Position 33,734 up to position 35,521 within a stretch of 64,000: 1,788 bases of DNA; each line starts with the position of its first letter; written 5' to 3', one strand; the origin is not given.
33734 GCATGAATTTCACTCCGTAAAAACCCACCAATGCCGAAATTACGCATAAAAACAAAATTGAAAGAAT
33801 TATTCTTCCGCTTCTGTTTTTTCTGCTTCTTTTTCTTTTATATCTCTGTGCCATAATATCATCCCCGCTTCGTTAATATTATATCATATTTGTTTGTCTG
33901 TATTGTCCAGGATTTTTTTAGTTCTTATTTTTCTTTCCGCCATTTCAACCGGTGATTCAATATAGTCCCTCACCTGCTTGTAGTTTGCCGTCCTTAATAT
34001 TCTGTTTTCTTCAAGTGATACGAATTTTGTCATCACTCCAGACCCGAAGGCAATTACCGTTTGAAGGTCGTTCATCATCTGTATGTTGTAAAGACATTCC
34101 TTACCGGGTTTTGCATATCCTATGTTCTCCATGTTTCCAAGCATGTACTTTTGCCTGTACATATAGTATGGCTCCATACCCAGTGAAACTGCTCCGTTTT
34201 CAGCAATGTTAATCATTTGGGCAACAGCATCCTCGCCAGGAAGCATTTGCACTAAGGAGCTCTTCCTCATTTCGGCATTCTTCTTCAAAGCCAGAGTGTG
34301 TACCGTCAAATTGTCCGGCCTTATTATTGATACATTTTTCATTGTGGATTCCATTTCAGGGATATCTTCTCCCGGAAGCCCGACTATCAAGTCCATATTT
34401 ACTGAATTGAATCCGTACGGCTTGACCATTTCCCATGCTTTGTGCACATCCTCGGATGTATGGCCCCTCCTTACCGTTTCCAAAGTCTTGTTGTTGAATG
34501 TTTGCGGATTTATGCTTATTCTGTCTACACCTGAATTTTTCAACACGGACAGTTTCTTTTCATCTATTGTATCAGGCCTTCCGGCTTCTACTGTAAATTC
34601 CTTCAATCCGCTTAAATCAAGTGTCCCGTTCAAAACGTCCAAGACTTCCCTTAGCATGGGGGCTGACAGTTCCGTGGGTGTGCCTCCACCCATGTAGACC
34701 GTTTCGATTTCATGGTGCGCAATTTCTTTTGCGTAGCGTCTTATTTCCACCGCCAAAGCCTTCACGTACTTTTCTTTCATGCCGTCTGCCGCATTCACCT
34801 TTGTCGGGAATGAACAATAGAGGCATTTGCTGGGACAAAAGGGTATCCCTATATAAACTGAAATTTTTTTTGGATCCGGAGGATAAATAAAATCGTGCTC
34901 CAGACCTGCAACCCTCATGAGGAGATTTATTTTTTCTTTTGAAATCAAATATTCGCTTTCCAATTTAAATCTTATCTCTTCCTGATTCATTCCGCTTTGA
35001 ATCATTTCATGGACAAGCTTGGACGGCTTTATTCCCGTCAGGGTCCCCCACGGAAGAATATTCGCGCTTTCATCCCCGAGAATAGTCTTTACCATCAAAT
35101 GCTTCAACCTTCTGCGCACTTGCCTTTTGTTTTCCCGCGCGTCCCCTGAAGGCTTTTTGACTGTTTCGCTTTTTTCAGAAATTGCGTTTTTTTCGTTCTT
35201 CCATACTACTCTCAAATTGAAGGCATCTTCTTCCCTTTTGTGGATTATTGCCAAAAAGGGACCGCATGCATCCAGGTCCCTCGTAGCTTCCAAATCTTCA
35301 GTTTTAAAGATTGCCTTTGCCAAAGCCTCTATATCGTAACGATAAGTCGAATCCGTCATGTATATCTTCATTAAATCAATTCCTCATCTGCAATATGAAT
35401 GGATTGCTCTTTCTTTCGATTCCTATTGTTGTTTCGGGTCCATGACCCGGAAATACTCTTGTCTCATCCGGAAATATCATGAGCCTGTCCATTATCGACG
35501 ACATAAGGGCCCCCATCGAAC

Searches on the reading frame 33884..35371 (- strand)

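Call 54: search_protein_families(library=pfam, proteins=[window:33884-35371:-], max_evalue=0.00001)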
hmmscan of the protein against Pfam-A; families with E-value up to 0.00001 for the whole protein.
window:33884-35371:- (495 aa): 1 family
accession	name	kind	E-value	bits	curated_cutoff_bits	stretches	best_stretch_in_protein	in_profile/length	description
PF04055.27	Radical_SAM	-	8.9e-27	94.7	29.5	1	175-345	3-164/166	Radical SAM superfamily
